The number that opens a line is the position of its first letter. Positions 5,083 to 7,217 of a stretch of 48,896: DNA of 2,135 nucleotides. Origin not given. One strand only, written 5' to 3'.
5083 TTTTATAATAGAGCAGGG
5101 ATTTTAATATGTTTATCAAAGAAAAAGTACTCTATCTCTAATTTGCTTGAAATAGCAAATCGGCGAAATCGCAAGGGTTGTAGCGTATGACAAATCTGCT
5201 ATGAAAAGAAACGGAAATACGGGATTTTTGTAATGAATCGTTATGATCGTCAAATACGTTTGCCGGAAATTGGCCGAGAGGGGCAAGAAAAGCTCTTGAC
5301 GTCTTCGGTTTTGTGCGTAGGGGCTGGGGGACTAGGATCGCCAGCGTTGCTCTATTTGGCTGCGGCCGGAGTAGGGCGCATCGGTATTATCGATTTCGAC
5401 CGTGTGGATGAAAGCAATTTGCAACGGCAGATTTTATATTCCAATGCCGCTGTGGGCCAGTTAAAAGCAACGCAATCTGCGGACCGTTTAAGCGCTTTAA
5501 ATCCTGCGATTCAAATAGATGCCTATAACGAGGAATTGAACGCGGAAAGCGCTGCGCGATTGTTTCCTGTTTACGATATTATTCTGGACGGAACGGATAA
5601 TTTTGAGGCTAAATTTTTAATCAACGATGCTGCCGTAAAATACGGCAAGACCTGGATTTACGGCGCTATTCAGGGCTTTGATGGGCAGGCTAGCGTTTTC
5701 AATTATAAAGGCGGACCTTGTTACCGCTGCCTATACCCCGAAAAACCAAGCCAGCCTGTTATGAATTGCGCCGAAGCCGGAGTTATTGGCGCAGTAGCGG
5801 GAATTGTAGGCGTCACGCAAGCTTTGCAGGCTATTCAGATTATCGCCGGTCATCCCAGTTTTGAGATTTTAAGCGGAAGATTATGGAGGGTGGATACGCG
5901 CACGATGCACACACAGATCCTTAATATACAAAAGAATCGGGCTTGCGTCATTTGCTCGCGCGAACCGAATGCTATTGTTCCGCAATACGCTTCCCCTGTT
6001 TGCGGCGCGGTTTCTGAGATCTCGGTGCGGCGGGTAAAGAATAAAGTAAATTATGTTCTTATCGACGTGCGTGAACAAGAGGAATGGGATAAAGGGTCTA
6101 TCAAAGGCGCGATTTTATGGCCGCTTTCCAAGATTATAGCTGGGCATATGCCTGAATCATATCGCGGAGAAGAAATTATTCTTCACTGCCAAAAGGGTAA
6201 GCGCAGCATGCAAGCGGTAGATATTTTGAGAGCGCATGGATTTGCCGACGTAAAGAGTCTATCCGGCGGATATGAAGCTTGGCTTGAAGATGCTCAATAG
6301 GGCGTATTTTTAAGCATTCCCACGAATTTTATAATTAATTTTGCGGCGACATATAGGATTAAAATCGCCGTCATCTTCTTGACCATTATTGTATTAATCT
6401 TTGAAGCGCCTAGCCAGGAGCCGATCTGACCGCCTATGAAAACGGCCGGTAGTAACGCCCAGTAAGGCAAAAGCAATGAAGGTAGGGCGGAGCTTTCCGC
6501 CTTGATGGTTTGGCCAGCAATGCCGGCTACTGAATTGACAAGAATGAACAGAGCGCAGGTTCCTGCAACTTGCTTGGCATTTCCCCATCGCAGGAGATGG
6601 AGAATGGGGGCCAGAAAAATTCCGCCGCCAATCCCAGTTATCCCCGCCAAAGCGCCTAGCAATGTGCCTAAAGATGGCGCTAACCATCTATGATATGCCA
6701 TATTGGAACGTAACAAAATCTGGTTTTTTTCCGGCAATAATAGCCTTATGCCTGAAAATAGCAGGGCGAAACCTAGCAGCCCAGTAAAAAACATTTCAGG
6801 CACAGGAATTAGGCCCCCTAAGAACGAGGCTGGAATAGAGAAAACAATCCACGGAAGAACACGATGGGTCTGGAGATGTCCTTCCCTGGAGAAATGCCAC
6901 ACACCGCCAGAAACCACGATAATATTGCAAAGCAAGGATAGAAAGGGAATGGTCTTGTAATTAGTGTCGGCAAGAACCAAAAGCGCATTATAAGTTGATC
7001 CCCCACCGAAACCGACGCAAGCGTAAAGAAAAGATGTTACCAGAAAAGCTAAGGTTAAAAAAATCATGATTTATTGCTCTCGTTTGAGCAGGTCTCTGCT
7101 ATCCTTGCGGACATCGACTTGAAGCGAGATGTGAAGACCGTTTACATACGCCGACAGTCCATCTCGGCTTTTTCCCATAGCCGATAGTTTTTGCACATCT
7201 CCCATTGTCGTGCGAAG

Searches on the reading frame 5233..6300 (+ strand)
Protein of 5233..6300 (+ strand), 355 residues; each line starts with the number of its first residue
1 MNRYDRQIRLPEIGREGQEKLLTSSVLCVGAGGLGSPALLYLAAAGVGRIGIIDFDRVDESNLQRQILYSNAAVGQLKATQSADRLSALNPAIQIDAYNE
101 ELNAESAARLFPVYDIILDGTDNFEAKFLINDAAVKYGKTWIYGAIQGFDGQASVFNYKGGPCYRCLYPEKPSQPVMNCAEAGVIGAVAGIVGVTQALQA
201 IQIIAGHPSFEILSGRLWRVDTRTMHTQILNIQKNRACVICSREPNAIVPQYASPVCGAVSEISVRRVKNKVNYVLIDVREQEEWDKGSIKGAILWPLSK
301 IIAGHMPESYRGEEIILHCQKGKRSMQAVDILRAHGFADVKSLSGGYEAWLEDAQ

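Call 10: search_protein_families(library=pfam, proteins=[window:5233-6300:+])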
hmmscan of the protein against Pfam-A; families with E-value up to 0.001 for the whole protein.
window:5233-6300:+ (355 aa): 2 families
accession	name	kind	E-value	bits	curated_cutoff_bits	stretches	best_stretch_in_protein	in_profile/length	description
PF00899.27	ThiF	-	6.2e-80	268.2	28.1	1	4-238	1-236/238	ThiF family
PF00581.25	Rhodanese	-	2.4e-18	66.9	22.2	1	269-352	9-101/102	Rhodanese-like domain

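Call 12: find_encoding_contigs(protein=window:5233-6300:+, flank=10000, max_places=6)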
Protein window:5233-6300:+ (355 aa): 3 contigs read that carry it; 1 place shown.
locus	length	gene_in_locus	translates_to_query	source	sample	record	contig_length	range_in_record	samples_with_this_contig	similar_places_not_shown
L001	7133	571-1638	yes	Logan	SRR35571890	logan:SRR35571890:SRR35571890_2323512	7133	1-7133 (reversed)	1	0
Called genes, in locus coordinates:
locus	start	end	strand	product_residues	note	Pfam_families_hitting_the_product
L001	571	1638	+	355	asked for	PF00899:ThiF, PF00581:Rhodanese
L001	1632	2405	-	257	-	PF01925:TauE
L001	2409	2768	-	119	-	-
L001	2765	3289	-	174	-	PF02348:CTP_transf_3 (faint), PF12804:NTP_transf_3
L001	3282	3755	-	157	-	PF02391:MoaE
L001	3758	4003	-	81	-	-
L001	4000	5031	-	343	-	PF01967:MoaC, PF00994:MoCF_biosynth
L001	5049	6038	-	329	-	PF04055:Radical_SAM, PF13353:Fer4_12 (weak), PF06463:Mob_synth_C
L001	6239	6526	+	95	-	-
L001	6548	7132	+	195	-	?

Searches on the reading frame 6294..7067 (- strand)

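Call 10: search_protein_families(library=pfam, proteins=[window:6294-7067:-])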
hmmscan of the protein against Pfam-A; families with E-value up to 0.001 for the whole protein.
window:6294-7067:- (257 aa): 1 family
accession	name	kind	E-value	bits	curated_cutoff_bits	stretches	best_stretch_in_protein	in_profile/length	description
PF01925.25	TauE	-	2.5e-33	116.2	32.6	1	5-244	2-237/237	Sulfite exporter TauE/SafE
